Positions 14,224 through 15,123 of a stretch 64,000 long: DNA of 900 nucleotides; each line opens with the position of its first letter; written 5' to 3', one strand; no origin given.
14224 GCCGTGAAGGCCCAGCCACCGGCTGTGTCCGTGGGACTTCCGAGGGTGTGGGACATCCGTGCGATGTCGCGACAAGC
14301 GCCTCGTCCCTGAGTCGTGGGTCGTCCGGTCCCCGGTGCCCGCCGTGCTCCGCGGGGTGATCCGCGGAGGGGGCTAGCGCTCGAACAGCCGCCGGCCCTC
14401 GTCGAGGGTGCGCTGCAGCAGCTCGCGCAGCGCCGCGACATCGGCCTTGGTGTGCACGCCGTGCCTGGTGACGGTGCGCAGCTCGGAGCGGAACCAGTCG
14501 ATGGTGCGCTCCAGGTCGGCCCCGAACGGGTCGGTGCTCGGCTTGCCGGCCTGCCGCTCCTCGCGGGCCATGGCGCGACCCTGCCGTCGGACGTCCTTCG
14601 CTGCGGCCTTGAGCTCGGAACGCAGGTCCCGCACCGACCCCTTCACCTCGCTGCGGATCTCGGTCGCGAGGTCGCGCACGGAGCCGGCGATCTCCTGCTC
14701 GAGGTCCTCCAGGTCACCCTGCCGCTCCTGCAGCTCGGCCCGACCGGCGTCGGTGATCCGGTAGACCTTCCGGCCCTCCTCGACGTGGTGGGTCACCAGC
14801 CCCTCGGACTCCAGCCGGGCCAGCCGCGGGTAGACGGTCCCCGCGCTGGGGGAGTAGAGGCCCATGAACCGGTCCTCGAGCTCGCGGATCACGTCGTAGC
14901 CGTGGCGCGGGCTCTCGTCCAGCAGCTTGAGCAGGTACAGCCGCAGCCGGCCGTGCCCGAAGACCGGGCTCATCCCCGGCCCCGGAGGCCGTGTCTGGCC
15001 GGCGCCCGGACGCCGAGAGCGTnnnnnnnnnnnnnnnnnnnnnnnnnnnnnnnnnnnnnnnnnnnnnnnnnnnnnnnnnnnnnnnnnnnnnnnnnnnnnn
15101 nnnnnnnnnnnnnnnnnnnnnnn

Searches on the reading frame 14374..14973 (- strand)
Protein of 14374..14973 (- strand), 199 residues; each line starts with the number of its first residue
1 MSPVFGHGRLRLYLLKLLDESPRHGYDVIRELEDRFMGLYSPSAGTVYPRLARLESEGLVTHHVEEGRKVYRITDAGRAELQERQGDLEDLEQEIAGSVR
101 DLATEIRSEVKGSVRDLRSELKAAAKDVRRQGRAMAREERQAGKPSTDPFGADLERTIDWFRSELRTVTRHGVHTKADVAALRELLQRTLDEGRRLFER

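Call 6: search_protein_families(library=pfam, proteins=[window:14374-14973:-])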
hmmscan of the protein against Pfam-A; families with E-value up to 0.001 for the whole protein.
window:14374-14973:- (199 aa): 2 families
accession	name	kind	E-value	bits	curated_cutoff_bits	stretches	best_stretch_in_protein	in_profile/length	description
PF03551.20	PadR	-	2.3e-23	82.4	27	1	14-83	1-75/75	Transcriptional regulator PadR-like family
PF02334.22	RTP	-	0.00033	21.5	26.7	1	10-67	10-70/113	Replication terminator protein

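Call 31: find_related_loci(query=A2, collection=metagenome_contigs, flank=4000)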
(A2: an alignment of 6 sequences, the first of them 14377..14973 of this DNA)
Query A2 (199 aa) in metagenome_contigs; peptide patterns used: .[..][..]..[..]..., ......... (x = any residue, [..] = any of these).
600 stretches matched a pattern (row limit reached: there are more); 451 encode a relative of the query (tblastn E <= 1e-3); the best 80 are kept; 80 distinct loci.
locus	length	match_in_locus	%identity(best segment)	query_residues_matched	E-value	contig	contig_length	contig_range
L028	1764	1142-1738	84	1-199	4e-104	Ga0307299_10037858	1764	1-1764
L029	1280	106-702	82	1-199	1e-105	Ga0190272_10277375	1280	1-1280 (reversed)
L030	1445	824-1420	78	1-199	8e-99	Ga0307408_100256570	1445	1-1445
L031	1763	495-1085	74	1-195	7e-94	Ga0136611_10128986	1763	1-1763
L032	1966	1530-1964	96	1-145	5e-92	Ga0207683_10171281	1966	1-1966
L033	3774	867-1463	82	1-199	2e-88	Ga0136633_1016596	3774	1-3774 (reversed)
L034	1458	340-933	77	1-198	4e-92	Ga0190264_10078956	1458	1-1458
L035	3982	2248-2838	75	1-197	2e-82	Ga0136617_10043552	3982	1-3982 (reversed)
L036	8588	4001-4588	75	1-194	1e-81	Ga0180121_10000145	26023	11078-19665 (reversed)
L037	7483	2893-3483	68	1-197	3e-74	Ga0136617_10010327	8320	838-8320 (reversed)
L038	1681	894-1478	67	1-197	1e-75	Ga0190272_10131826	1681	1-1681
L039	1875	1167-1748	68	1-197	5e-74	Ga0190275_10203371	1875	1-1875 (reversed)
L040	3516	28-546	66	19-195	2e-69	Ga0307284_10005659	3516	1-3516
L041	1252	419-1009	64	1-199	2e-73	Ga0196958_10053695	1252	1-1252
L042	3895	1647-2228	64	1-197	1e-68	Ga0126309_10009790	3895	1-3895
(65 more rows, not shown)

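Call 36: search_solved_structures(query=window:14377-14973:-, max_evalue=0.001, show_alignments=1)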
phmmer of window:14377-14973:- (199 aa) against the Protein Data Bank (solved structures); distinct sequences matched with E-value up to 0.001: 12.
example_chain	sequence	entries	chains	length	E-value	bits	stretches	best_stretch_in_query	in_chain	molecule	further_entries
5zhc_A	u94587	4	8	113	4.8e-10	42.9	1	5-99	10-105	Transcriptional regulator | Transcriptional regulator Rv3488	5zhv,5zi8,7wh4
8jxk_A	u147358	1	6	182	4.4e-08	36.5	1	10-119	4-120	Conserved protein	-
6jyi_A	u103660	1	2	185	1.3e-06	31.7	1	14-83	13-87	Transcriptional repressor PadR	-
3l9f_A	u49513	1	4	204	1.8e-06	31.2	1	13-90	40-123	Putative uncharacterized protein smu.1604c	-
2esh_A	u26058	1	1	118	2.3e-06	30.9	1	13-96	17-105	conserved hypothetical protein TM0937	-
4ejo_A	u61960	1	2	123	8.1e-06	29.1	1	8-86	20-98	Transcriptional regulator, PadR-like family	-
9qbc_A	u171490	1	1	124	1.8e-05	28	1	8-85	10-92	PadR-family transcriptional regulator PadR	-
3elk_A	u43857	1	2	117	4.7e-05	26.6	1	7-86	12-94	Putative transcriptional regulator TA0346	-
9qbd_A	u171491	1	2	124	6e-05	26.3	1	8-84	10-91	PadR-family transcriptional regulator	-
5h20_A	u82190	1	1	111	9.9e-05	25.6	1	8-94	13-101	Putative PadR-family transcriptional regulatory protein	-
5x11_A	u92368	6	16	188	0.00015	25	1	10-83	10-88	Transcriptional regulator | PadR family transcriptional regulator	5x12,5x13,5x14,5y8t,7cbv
4esf_A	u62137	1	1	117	0.00041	23.6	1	8-82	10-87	PadR-like transcriptional regulator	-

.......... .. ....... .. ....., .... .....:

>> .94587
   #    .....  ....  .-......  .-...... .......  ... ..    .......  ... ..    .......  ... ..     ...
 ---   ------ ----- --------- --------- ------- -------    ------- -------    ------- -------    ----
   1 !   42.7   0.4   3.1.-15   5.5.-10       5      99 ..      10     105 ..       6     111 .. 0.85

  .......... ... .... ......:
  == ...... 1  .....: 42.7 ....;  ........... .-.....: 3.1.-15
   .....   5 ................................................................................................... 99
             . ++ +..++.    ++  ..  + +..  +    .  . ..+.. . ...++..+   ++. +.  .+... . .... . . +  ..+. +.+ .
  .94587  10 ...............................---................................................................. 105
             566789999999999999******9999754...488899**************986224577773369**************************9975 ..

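Call 47: search_protein_families(library=ncbifam, proteins=[window:14377-14973:-], max_evalue=0.01)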
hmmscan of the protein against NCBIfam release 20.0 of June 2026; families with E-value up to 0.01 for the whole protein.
window:14377-14973:- (199 aa): 6 families
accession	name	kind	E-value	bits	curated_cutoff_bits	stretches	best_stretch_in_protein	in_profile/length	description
TIGR03433.1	padR_acidobact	paralog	7.8e-13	48.4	101.8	1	8-96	3-96/101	PadR family transcriptional regulator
NF053635.1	TransRegRv3488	equivalog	1.5e-10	41.2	140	1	7-97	6-97/98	Rv3488 family transcriptional regulator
NF006931.0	PRK09416.1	equivalog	5e-08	33.2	112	1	13-85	47-119/135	PadR family transcriptional regulator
TIGR02719.1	repress_PhaQ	equivalog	0.00024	21.4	139.35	1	13-91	28-109/138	poly-beta-hydroxybutyrate-responsive repressor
NF050184.1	VpaChn25_0724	subfamily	0.0003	20.9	65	1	10-82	3-75/88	VpaChn25_0724 family phage protein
NF004170.0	PRK05638.1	equivalog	0.00081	18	421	1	5-78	367-435/442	threonine synthase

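Call 52: find_encoding_contigs(protein=window:14374-14973:-, flank=10000, max_places=6)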
Protein window:14374-14973:- (199 aa): 2 contigs read that carry it; 1 place shown.
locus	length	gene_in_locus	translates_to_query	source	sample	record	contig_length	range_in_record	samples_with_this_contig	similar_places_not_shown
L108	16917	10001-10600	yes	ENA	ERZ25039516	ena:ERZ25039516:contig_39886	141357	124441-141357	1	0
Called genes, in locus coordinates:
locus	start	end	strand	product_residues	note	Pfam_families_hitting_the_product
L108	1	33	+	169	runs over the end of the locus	-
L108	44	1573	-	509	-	PF00754:F5_F8_type_C, PF22633:F5_F8_type_C_2 (weak)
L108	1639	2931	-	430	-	PF05977:MFS_3, PF07690:MFS_1, PF13347:MFS_2 (weak), PF07690:MFS_1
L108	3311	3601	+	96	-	-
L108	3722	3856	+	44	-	-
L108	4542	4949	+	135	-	PF00441:Acyl-CoA_dh_1, PF08028:Acyl-CoA_dh_2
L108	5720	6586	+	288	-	PF00198:2-oxoacid_dh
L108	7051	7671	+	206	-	PF00676:E1_dh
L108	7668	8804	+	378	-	PF02779:Transket_pyr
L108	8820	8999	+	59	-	PF19599:DUF6104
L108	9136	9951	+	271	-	PF13349:DUF4097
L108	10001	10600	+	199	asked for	PF03551:PadR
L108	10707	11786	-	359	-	PF01636:APH (weak)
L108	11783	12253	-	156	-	PF00107:ADH_zinc_N, PF13602:ADH_zinc_N_2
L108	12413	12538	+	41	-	-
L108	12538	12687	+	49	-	-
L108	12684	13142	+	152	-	-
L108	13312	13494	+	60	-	-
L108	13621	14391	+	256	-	-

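Call 53: find_homologous_proteins(query=window:14377-14973:-, max_evalue=1e-20)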
Query window:14377-14973:- (199 aa): 7239 proteins with E <= 1e-20 among 8000 candidates; the best 120 are listed.
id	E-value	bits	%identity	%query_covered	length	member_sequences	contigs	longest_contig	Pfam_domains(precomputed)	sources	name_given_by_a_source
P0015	1.1e-110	386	91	100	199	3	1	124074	PF03551.21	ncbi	-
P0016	6.0e-109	380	89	100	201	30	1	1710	PF03551.21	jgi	jgi:DNA-binding PadR family transcriptional regulator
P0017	5.7e-108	377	90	100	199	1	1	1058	PF03551.21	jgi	jgi:DNA-binding PadR family transcriptional regulator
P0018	4.6e-106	371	89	100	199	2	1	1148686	PF03551.21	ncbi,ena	-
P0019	2.1e-105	369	87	100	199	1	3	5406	PF03551.21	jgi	jgi:DNA-binding PadR family transcriptional regulator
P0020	5.3e-105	367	86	100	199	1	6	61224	PF03551.21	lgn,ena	-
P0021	5.5e-104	364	85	100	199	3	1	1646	PF03551.21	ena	-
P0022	9.9e-103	360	86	100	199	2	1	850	PF03551.21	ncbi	-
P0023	1.8e-102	359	85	100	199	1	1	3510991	PF03551.21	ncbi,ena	-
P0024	4.6e-102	358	86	100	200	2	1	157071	PF03551.21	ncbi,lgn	-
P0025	2.6e-101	355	84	100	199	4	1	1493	PF03551.21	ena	-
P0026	3.0e-101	355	85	100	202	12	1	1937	PF03551.21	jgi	jgi:DNA-binding PadR family transcriptional regulator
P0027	5.1e-101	354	84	100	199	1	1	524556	PF03551.21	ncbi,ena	-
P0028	9.7e-101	353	84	100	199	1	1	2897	PF03551.21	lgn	-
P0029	1.8e-100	352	83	100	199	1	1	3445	PF03551.21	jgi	jgi:DNA-binding PadR family transcriptional regulator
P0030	7.2e-100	350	84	100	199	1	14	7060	PF03551.21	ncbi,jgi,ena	jgi:DNA-binding PadR family transcriptional regulator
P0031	7.5e-100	350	83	100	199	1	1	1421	PF03551.21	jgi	jgi:DNA-binding PadR family transcriptional regulator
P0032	1.2e-99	350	84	100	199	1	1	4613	PF03551.21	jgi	jgi:DNA-binding PadR family transcriptional regulator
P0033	1.2e-99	350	83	100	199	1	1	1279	PF03551.21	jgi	jgi:DNA-binding PadR family transcriptional regulator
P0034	1.6e-99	349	84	100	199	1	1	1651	PF03551.21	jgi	-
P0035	1.7e-99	349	84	100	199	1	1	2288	PF03551.21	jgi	-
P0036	2.1e-99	349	83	100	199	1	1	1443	PF03551.21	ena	-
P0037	2.9e-99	349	84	100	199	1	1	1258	PF03551.21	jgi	-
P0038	5.0e-99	348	83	100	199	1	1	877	PF03551.21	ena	-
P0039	1.3e-98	346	84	100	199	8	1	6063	PF03551.21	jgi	jgi:DNA-binding PadR family transcriptional regulator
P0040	2.4e-98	346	82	100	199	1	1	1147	PF03551.21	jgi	-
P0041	2.4e-98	346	83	100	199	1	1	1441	PF03551.21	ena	-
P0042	2.6e-98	345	83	100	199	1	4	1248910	PF03551.21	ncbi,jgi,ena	-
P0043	4.2e-98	345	81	100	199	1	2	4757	PF03551.21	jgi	jgi:DNA-binding PadR family transcriptional regulator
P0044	4.8e-98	345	82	100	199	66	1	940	PF03551.21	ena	-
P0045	5.0e-98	344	81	100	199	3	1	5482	PF03551.21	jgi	jgi:DNA-binding PadR family transcriptional regulator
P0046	6.3e-98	344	82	100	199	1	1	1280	PF03551.21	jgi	-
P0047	7.4e-98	344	83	100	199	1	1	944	PF03551.21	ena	-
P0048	7.9e-98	344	83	100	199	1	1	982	PF03551.21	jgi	jgi:DNA-binding PadR family transcriptional regulator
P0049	1.1e-97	343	82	100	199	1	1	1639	PF03551.21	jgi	jgi:DNA-binding PadR family transcriptional regulator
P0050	2.6e-97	342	82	100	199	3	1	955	PF03551.21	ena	-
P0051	4.8e-97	341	81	99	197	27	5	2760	PF03551.21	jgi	jgi:DNA-binding PadR family transcriptional regulator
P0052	5.4e-97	341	83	100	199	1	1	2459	PF03551.21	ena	-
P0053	7.4e-97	341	82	100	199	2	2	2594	PF03551.21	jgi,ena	jgi:DNA-binding PadR family transcriptional regulator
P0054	1.2e-96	340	83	100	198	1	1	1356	PF03551.21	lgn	-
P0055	1.6e-96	340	80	100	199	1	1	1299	PF03551.21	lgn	-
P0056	2.5e-96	339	81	100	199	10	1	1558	PF03551.21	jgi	-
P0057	2.8e-96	339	81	100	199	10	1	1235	PF03551.21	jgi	-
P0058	2.8e-96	339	83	100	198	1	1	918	PF03551.21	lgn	-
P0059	5.2e-96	338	83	100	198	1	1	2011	PF03551.21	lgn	-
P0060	1.4e-95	337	81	99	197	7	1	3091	PF03551.21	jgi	jgi:DNA-binding PadR family transcriptional regulator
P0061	5.0e-95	335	80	100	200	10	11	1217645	PF03551.21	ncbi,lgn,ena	-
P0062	5.3e-95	335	82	100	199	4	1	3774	PF03551.21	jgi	-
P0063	4.3e-94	332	81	100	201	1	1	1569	PF03551.21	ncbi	-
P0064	4.6e-94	332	80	99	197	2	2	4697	PF03551.21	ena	-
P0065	2.3e-92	326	79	100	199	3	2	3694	PF03551.21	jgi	jgi:DNA-binding PadR family transcriptional regulator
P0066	3.2e-92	326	78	100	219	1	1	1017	PF03551.21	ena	-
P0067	6.0e-92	325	78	100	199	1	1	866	PF03551.21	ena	-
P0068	1.2e-91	324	77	100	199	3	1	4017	PF03551.21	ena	-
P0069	4.6e-90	319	78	100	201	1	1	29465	PF03551.21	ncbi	-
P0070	7.5e-90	318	77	100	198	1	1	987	PF03551.21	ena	-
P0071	4.6e-89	315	79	98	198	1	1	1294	PF03551.21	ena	-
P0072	2.3e-88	313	76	99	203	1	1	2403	PF03551.21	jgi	jgi:DNA-binding PadR family transcriptional regulator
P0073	3.8e-88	312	75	100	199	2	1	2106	PF03551.21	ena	-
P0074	5.2e-88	312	77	99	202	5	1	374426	PF03551.21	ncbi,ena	-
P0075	1.5e-87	310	76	100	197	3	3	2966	PF03551.21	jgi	jgi:DNA-binding PadR family transcriptional regulator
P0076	2.0e-87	310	80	94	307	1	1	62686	PF03551.21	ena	-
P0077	3.8e-87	309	77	100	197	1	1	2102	PF03551.21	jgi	jgi:DNA-binding PadR family transcriptional regulator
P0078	1.2e-86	307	78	98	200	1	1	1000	PF03551.21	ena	-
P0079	2.6e-86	306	74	100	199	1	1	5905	PF03551.21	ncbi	-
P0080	2.7e-86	306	78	100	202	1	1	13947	PF03551.21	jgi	jgi:DNA-binding PadR family transcriptional regulator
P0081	4.2e-86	306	76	99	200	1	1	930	PF03551.21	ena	-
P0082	5.9e-86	305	75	99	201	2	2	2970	PF03551.21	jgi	jgi:DNA-binding PadR family transcriptional regulator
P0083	7.2e-86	305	75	100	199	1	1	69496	PF03551.21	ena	-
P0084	7.7e-86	305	76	99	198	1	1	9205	PF03551.21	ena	-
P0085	9.1e-86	305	77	99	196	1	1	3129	PF03551.21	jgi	jgi:DNA-binding PadR family transcriptional regulator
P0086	1.0e-85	304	73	100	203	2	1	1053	PF03551.21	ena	-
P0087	1.0e-85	304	76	98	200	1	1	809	PF03551.21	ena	-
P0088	1.1e-85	304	78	98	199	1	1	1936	PF03551.21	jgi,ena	jgi:DNA-binding PadR family transcriptional regulator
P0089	1.2e-85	304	77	98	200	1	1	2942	PF03551.21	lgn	-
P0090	1.3e-85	304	76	99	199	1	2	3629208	PF03551.21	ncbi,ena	-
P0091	1.5e-85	304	76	99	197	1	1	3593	PF03551.21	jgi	jgi:DNA-binding PadR family transcriptional regulator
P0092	1.7e-85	304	77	98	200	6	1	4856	PF03551.21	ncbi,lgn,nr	ncbi:MAG: PadR family transcriptional regulator [Spirochaetaceae bacterium]|nr:PadR family transcrip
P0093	2.1e-85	303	76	99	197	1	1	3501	PF03551.21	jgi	jgi:DNA-binding PadR family transcriptional regulator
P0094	2.5e-85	303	75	99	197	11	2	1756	PF03551.21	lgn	-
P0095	2.5e-85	303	76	100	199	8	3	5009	PF03551.21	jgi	jgi:DNA-binding PadR family transcriptional regulator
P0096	2.7e-85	303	77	98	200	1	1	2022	PF03551.21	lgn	-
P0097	2.9e-85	303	76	98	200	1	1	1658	PF03551.21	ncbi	-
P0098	3.6e-85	303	75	100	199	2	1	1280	PF03551.21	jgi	jgi:DNA-binding PadR family transcriptional regulator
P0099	3.7e-85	303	77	98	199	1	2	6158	PF03551.21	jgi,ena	jgi:DNA-binding PadR family transcriptional regulator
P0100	4.6e-85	302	75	100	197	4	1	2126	PF03551.21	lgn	-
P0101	5.2e-85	302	76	99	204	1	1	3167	PF03551.21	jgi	jgi:DNA-binding PadR family transcriptional regulator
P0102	5.7e-85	302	76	98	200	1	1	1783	PF03551.21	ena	-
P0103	6.7e-85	302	75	99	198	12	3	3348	PF03551.21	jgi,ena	jgi:DNA-binding PadR family transcriptional regulator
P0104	8.3e-85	301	76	100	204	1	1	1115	PF03551.21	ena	-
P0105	8.6e-85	301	76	100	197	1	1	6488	PF03551.21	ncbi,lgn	ncbi:MAG: PadR family transcriptional regulator [Actinomycetes bacterium]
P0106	8.8e-85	301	76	99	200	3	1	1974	PF03551.21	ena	-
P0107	1.1e-84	301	77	97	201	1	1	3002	PF03551.21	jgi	-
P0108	1.7e-84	300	74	99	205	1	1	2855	PF03551.21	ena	-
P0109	1.9e-84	300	75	99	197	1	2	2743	PF03551.21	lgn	-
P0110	2.3e-84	300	75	98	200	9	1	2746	PF03551.21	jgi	jgi:DNA-binding PadR family transcriptional regulator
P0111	2.8e-84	300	76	98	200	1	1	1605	PF03551.21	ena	-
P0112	3.9e-84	299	81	94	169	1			PF03551.21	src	-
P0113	3.9e-84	299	75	99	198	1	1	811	PF03551.21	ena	-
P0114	4.7e-84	299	76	100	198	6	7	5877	PF03551.21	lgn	-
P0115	5.0e-84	299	77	100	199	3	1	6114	PF03551.21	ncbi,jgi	jgi:DNA-binding PadR family transcriptional regulator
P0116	6.5e-84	298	77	98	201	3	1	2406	PF03551.21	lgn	-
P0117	7.2e-84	298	74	100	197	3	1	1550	PF03551.21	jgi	jgi:DNA-binding PadR family transcriptional regulator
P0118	7.5e-84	298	75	98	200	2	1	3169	PF03551.21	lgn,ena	-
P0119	1.1e-83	298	74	100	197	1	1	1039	PF03551.21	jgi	jgi:DNA-binding PadR family transcriptional regulator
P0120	1.3e-83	298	76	98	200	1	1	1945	PF26406.1,PF03551.21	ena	-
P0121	1.4e-83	297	74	99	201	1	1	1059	PF03551.21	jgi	-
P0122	2.4e-83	297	75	98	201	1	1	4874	PF03551.21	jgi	jgi:DNA-binding PadR family transcriptional regulator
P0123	2.6e-83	296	74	100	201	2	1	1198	PF03551.21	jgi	jgi:DNA-binding PadR family transcriptional regulator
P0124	3.2e-83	296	74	98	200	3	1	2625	PF03551.21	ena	-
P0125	3.9e-83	296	76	97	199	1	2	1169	PF03551.21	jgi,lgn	-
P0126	4.4e-83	296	75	98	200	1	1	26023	PF03551.21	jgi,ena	-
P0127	8.6e-83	295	73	99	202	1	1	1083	PF03551.21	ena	-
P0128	8.8e-83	295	84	82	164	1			PF03551.21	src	-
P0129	9.9e-83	295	75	98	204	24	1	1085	PF03551.21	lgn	-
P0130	1.1e-82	294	73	99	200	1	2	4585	PF03551.21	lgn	-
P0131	1.1e-82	294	74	99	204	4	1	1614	PF03551.21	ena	-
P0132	1.4e-82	294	74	98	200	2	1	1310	PF03551.21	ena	-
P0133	1.4e-82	294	75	97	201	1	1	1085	PF03551.21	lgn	-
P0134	1.4e-82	294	76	100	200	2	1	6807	PF03551.21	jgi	jgi:DNA-binding PadR family transcriptional regulator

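Call 82: predict_structure(alignment_id=A6)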
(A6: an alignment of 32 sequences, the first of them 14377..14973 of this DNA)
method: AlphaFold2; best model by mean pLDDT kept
length: 199 residues; sequences in the alignment: 32
mean_pLDDT: 87.0   pTM: 0.55
mean pLDDT of the five models: 87.0, 85.3, 83.9, 83.1, 82.8
residues with pLDDT >= 90: 112; 70-90: 69; 50-70: 16; < 50: 2
segments of 3 or more residues with pLDDT < 50: none
pLDDT, mean of each block of 10 residues (from residue 1): 61 94 92 80 86 96 94 97 92 85 88 93 90 78 65 87 91 90 96 88
secondary structure, 60 per line:
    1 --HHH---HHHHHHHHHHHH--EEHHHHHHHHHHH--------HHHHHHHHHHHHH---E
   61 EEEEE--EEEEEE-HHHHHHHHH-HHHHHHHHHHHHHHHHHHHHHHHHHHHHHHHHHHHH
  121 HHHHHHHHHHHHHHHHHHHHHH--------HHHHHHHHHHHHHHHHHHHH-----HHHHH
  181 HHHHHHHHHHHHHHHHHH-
elements in order: H9-20 H25-35 H44-56 E60-65 E68-73 H75-83 H85-142 H151-170 H176-198

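Call 84: fold_search(model_id=the predicted structure, library=pdb)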
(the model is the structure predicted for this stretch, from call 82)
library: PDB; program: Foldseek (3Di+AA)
matches with E <= 10: 997; with E <= 0.001: 66
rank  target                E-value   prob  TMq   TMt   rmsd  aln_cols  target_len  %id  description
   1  5zi8_B                1.2e-05  1.00  0.36  0.67   3.5        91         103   40  Crystal structure of the PadR-family transcriptional regulator Rv3488 of Mycobacterium tuberculosis H37Rv in complex w (released 2018-10-17)
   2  7wh4_A                2.6e-05  1.00  0.36  0.68   3.7        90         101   40  Crystal structure of the PadR-family transcriptional regulator Rv3488 of Mycobacterium tuberculosis H37Rv in complex w (released 2022-02-09)
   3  5zi8_A                3.1e-05  1.00  0.37  0.68   2.9        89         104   40  Crystal structure of the PadR-family transcriptional regulator Rv3488 of Mycobacterium tuberculosis H37Rv in complex w (released 2018-10-17)
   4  5h20                  5.2e-05  1.00  0.38  0.71   4.3        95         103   27  X-ray structure of PadR-like Transcription factor from bacteroid fragilis (released 2017-03-08)
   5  9qbc                  8.0e-05  1.00  0.38  0.69   4.7        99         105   28  Crystal structure of Brachyspira hampsonii PadR (released 2026-03-11)
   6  4esf                  8.5e-05  1.00  0.38  0.71   4.4        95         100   29  Crystal structure of PadR-like transcriptional regulator (BCE3449) from Bacillus cereus strain ATCC 10987 (released 2012-12-05)
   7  9h9y                  1.1e-04  1.00  0.40  0.77   3.2        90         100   21  Crystal structure of metal-free LmrR_V15Bpy variant BVS in a closed state (released 2025-03-05)
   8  1xma_A                1.1e-04  1.00  0.39  0.75   3.4        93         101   28  Structure of a transcriptional regulator from Clostridium thermocellum Cth-833 (released 2004-12-14)
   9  1xma_B                1.1e-04  1.00  0.41  0.75   3.6        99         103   27  Structure of a transcriptional regulator from Clostridium thermocellum Cth-833 (released 2004-12-14)
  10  9ha0_B                1.2e-04  1.00  0.39  0.67   7.1        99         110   20  Crystal structure of Cu(II)-bound LmrR_V15Bpy variant BVS (released 2025-03-05)
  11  6i8n_A                1.2e-04  1.00  0.37  0.66   6.9        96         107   22  Crystal structure of LmrR with V15 replaced by unnatural amino acid 4-amino-L-phenylalanine (released 2019-01-02)
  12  9qbd_A                1.3e-04  1.00  0.38  0.70   4.4        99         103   28  Crystal structure of Brachyspira hampsonii PadR with Leu88 replaced by 3-aminotyrosine (released 2026-03-11)
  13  5zhc_A                1.7e-04  1.00  0.37  0.68   3.0        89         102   40  Crystal structure of the PadR-family transcriptional regulator Rv3488 of Mycobacterium tuberculosis H37Rv (released 2018-10-17)
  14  9qbd_B                1.8e-04  1.00  0.39  0.67   4.6       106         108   26  Crystal structure of Brachyspira hampsonii PadR with Leu88 replaced by 3-aminotyrosine (released 2026-03-11)
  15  8qdf_A                1.9e-04  1.00  0.39  0.70   3.9        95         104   22  Engineered LmrR with Met-89 replaced by para-boronophenylalanine (released 2024-05-01)
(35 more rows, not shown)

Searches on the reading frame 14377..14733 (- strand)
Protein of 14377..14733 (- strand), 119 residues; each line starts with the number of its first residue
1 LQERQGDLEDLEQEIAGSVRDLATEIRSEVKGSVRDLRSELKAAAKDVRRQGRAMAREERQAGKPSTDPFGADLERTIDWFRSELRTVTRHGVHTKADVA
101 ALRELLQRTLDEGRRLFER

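Call 48: search_protein_families(library=pfam, proteins=[window:14377-14733:-], max_evalue=10)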
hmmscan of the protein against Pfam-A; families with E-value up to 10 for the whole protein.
seq(119 aa): 11 families
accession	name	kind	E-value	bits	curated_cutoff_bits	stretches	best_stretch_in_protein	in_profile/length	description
PF01442.23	Apolipoprotein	-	0.0017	18.5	90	1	13-112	91-180/190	Apolipoprotein A1/A4/E domain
PF12474.13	PKK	-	0.0054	17.3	25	1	5-61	35-91/139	Polo kinase kinase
PF20400.3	BAR_4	-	0.0097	16.1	27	1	2-58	5-61/192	BAR-like domain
PF20572.3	DUF6781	-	0.013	15.8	27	2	2-51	113-162/213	Family of unknown function (DUF6781)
PF20003.4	fvmX5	-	0.027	14.8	24.2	1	9-51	115-157/187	FtsH ternary system domain X5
PF10444.14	Nbl1_Borealin_N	-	0.034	14.2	24.4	1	28-51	11-34/57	Nbl1 / Borealin N terminal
PF11987.13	IF-2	-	0.035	14.5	27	1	3-46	7-51/117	Translation-initiation factor 2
PF05008.21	V-SNARE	-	0.059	14.3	25.9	1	2-51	42-91/92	Vesicle transport v-SNARE protein N-terminus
PF01025.24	GrpE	-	0.064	13.4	25.8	1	21-111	22-99/165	GrpE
PF22485.1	DUF6987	-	0.15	12.3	26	1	12-109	52-148/200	Domain of unknown function (DUF6987)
PF25481.1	Nucleoprot-TPR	-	0.24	11.9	27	1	74-112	20-58/80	Nucleoprotein TPR-like domain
